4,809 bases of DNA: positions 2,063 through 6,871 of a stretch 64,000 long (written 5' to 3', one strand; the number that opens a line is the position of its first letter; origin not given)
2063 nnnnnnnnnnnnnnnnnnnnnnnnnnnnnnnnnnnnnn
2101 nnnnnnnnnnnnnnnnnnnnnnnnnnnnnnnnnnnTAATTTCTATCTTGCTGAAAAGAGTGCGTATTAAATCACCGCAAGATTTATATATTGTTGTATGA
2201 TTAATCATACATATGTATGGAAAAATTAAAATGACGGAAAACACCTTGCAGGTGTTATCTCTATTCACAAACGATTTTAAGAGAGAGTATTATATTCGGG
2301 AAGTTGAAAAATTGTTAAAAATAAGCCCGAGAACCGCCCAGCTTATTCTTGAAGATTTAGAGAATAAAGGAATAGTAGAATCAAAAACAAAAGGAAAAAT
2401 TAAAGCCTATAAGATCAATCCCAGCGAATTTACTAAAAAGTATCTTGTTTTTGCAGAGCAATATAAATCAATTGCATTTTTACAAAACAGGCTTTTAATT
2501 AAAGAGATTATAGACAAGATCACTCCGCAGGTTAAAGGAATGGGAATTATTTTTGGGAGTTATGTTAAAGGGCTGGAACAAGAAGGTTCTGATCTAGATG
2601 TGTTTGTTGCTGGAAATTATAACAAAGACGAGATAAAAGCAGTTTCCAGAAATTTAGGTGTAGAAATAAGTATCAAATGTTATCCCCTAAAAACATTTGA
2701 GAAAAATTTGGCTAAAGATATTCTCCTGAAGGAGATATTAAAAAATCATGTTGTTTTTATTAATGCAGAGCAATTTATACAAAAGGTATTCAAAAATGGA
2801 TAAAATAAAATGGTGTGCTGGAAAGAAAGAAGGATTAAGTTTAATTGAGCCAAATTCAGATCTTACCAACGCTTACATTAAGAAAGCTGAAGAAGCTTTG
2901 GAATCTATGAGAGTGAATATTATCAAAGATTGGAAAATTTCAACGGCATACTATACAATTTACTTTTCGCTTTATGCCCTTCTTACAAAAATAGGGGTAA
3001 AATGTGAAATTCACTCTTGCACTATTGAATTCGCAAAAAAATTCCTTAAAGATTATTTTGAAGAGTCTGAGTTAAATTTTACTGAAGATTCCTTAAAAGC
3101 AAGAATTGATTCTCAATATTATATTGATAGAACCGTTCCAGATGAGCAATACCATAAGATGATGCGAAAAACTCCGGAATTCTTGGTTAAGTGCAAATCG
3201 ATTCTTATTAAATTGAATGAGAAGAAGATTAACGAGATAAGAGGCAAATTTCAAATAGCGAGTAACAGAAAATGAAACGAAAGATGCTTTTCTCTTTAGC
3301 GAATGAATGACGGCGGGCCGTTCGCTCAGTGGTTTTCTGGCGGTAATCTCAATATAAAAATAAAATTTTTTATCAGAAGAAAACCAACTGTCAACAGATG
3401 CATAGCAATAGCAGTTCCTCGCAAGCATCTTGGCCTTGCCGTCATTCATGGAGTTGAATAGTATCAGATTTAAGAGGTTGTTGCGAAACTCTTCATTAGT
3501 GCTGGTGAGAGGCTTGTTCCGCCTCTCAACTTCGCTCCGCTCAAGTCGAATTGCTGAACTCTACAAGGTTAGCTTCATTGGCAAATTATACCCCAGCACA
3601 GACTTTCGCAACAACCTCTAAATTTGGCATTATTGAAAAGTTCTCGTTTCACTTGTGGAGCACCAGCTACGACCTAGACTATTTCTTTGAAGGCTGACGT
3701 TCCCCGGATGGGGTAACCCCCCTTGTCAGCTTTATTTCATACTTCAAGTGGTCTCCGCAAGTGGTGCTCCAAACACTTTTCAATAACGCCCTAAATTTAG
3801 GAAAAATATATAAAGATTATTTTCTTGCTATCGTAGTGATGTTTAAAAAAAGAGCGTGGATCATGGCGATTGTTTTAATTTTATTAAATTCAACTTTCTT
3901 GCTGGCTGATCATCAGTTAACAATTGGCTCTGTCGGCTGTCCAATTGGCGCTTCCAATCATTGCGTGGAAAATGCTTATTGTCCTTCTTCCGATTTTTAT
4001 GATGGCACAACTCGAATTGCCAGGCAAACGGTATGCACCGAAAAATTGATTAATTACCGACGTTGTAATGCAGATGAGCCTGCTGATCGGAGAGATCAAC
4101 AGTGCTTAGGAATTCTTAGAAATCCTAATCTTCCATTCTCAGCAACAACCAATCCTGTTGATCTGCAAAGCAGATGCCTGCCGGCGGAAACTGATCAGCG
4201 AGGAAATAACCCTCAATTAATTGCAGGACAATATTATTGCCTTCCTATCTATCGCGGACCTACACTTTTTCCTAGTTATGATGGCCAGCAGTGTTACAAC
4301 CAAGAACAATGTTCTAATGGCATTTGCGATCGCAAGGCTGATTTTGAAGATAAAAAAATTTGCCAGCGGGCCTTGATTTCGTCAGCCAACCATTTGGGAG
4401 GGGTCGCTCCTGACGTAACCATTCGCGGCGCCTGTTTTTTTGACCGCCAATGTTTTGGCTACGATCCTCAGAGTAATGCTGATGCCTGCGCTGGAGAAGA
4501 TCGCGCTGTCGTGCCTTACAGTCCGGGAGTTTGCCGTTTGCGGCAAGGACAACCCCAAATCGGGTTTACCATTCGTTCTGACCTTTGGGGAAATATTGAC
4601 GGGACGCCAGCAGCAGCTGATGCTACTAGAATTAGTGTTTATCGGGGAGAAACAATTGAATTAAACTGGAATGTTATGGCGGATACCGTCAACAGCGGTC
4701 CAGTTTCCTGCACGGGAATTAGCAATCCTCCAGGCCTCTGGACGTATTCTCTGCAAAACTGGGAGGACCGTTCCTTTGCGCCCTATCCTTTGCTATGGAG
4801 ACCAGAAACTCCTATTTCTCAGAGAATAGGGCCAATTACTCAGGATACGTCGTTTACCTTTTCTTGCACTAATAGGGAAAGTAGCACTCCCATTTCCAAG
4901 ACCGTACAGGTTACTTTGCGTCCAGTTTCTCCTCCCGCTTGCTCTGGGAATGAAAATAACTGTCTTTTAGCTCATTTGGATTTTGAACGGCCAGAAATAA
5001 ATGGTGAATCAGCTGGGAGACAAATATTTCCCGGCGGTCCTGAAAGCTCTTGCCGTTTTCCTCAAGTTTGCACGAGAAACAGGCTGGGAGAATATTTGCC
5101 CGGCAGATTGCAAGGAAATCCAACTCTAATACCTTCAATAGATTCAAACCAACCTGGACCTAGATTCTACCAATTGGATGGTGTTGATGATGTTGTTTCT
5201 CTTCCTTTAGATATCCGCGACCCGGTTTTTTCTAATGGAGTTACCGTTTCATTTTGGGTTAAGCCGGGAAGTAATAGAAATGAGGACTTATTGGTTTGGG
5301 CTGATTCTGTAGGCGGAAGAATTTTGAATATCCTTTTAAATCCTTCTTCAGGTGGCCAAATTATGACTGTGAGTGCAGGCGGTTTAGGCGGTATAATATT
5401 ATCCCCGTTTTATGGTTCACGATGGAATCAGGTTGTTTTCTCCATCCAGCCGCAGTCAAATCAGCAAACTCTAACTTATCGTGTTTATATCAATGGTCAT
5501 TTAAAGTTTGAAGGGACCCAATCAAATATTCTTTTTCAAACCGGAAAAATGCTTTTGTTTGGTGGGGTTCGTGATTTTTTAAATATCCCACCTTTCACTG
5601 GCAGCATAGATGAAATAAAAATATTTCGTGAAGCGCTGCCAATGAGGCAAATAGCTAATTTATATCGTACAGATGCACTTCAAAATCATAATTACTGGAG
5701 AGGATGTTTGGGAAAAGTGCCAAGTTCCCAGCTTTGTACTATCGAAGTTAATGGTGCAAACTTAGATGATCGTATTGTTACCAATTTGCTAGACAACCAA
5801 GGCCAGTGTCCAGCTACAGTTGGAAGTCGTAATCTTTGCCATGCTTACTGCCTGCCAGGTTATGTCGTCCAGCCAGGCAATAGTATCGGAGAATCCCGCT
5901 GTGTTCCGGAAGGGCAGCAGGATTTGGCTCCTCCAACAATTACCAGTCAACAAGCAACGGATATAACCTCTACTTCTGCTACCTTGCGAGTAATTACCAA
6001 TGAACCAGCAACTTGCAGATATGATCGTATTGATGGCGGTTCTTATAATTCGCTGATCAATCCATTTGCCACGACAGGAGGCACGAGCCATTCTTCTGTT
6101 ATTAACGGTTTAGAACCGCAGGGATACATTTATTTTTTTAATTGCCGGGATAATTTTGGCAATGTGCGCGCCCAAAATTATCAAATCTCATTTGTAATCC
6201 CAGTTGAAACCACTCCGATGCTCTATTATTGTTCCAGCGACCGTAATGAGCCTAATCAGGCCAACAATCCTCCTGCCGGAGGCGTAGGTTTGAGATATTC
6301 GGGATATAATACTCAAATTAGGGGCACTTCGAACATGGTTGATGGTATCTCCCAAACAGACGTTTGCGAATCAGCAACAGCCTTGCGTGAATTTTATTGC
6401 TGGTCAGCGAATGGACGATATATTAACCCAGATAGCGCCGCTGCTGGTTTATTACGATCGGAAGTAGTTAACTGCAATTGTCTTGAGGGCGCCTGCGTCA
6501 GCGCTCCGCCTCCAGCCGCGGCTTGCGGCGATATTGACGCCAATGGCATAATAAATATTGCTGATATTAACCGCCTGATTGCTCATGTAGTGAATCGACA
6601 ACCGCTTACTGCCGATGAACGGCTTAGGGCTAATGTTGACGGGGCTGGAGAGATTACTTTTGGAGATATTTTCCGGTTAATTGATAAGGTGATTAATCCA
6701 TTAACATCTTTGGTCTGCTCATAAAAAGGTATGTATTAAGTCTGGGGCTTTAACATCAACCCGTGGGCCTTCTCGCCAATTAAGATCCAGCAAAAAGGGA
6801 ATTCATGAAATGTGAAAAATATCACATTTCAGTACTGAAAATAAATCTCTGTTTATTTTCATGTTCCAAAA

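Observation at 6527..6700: Canonical tandem Ca-binding dockerin at the C-terminus of the LamG-containing protein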

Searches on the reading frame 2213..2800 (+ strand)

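Call 12: search_protein_families(library=pfam, proteins=[window:2213-2800:+], max_evalue=0.1)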
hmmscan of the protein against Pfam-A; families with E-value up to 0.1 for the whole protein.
window:2213-2800:+ (196 aa): 13 families
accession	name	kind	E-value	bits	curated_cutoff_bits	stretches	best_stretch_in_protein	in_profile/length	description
PF01909.29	NTP_transf_2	-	2.9e-07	31.2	21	1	100-170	8-85/93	Nucleotidyltransferase domain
PF18765.7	Polbeta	-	1.3e-06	29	26.9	1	112-184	17-89/93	Polymerase beta, Nucleotidyltransferase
PF22600.2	MTPAP-like_central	-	0.00042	20.8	27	1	95-138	28-68/139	Poly(A) RNA polymerase, mitochondrial-like, central palm domain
PF01978.25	TrmB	-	0.003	17.8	25.6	1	28-68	25-64/68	Sugar-specific transcriptional regulator TrmB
PF10410.14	DnaB_bind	-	0.0036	18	20.6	1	3-39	19-55/56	DnaB-helicase binding domain of primase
PF24033.1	DUF7342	-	0.0079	16.6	31.6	1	36-72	28-64/150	Family of unknown function (DUF7342)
PF01726.22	LexA_DNA_bind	-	0.011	15.9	23.7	1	11-58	8-59/65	LexA DNA binding domain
PF03965.22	Penicillinase_R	-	0.016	16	22.6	0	31-67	27-63/115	Penicillinase repressor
PF07106.19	TBPIP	-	0.032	14.6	22.8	1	36-69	29-62/62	TBPIP/Hop2 winged helix domain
PF18607.7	HTH_54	-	0.04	14.5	32.3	0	17-67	19-70/92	ParA helix turn helix domain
PF10007.15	DUF2250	-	0.041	14.4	24.4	1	5-67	4-64/93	Uncharacterized protein conserved in archaea (DUF2250)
PF14394.12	DUF4423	-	0.043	14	30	1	19-67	32-78/165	Domain of unknown function (DUF4423)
PF09397.16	FtsK_gamma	-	0.052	13.7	30.6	0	35-61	29-55/63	Ftsk gamma domain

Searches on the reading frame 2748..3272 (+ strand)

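Call 12: search_protein_families(library=pfam, proteins=[window:2748-3272:+], max_evalue=0.1)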
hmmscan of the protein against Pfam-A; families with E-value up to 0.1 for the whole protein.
window:2748-3272:+ (175 aa): 4 families
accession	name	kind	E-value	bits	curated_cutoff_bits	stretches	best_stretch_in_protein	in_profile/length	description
PF05168.19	HEPN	-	7.4e-05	23.3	22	1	42-149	3-114/117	HEPN domain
PF22634.1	POL2_thumb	-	0.018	15.4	27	1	44-129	80-163/178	DNA polymerase epsilon catalytic subunit A, thumb domain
PF10356.15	RRG7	-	0.032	14.1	22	1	140-172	82-114/185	Required for respiratory growth protein 7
PF12986.12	DUF3870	-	0.087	13.5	22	0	84-125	35-75/94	Domain of unknown function (DUF3870)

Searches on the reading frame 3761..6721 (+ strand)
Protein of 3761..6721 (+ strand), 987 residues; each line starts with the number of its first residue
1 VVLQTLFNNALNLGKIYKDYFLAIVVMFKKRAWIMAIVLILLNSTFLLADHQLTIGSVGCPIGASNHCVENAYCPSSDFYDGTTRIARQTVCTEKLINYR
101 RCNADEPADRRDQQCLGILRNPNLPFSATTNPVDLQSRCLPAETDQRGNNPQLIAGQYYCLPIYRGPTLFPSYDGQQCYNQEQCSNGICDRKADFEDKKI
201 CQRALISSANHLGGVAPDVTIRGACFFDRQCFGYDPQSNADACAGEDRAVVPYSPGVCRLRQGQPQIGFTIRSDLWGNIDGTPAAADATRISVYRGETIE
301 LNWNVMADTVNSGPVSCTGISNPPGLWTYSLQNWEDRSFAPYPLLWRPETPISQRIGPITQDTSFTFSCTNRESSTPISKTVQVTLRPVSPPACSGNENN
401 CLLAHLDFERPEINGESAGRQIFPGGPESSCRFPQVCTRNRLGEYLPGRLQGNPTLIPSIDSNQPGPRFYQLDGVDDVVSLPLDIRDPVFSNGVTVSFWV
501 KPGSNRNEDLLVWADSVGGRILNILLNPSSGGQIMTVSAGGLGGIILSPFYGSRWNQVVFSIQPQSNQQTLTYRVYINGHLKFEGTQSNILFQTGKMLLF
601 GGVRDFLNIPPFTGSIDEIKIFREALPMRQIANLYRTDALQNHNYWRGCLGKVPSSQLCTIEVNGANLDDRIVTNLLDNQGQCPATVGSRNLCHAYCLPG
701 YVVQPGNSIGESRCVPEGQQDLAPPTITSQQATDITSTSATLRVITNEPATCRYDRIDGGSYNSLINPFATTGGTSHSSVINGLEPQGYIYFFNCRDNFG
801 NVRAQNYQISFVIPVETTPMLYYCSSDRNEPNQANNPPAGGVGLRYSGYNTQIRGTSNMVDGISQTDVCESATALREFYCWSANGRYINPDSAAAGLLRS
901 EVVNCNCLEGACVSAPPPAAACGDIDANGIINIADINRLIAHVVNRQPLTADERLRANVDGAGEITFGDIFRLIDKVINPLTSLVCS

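Call 3: search_protein_families(library=pfam, proteins=[window:3761-6721:+], max_evalue=1)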
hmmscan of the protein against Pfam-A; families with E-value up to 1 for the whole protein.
window:3761-6721:+ (987 aa): 3 families
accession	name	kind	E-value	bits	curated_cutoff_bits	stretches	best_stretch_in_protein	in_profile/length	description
PF13385.13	Laminin_G_3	-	5.2e-15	56.3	27.6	1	476-632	4-151/151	Concanavalin A-like lectin/glucanases superfamily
PF08116.16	Toxin_29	-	0.03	14.8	25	1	171-190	3-22/31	PhTx neurotoxin family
PF00404.24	Dockerin_1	-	0.052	14.2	22.9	1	923-976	2-55/57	Dockerin type I domain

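Call 9: find_homologous_proteins(query=window:3761-6721:+, max_evalue=0.001)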
Query window:3761-6721:+ (987 aa): 3 proteins with E <= 0.001 among 5422 candidates.
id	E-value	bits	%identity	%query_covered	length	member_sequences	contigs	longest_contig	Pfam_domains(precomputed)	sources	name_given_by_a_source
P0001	0.0e+0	2315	100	100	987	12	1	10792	PF13385.14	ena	-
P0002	3.2e-212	725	49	71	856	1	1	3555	PF11617.14,PF13385.14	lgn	-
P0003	4.8e-122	427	39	62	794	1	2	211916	PF13385.14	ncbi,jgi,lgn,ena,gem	-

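Call 11: find_encoding_contigs(protein=P0003, flank=10000, max_places=3)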
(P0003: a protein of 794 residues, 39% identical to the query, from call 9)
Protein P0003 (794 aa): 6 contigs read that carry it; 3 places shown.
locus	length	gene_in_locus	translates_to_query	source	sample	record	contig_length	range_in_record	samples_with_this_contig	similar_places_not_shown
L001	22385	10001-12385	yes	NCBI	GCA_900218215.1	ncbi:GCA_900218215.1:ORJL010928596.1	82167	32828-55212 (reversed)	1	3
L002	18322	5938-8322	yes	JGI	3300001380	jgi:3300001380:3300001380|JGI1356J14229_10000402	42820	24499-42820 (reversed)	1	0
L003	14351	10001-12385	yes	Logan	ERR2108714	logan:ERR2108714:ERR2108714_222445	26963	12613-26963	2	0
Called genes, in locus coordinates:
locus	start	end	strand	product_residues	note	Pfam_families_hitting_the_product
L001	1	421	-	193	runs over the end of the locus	-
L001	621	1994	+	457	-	-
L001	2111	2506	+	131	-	PF04472:SepF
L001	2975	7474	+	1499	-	-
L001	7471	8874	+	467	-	-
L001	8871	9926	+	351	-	-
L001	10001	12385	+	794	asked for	PF13385:Laminin_G_3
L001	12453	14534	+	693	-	PF05048:NosD, PF13229:Beta_helix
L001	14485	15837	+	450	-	-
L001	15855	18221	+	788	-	PF13948:DUF4215 (weak)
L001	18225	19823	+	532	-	-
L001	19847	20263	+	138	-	-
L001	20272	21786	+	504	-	-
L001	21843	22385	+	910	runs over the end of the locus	PF13948:DUF4215 (weak), PF05345:He_PIG (weak), PF17963:Big_9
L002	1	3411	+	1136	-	?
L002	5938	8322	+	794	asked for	PF13385:Laminin_G_3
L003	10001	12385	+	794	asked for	PF13385:Laminin_G_3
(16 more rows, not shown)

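Call 17: find_related_loci(query=A1, collection=genome_contigs, flank=10000)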
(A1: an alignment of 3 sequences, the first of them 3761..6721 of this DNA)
Query A1 (987 aa) in genome_contigs; peptide patterns used: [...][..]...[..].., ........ (x = any residue, [..] = any of these).
183 stretches matched a pattern, but none encodes a relative of the query by tblastn (E <= 1e-3).

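Call 78: find_related_loci(query=A1, collection=metagenome_contigs, flank=10000)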
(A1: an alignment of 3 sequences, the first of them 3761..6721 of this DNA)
Query A1 (987 aa) in metagenome_contigs; peptide patterns used: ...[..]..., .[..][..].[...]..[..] (x = any residue, [..] = any of these).
294 stretches matched a pattern; 1 encode a relative of the query (tblastn E <= 1e-3); 1 distinct loci.
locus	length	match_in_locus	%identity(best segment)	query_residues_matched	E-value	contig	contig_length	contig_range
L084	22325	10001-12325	39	47-982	5e-118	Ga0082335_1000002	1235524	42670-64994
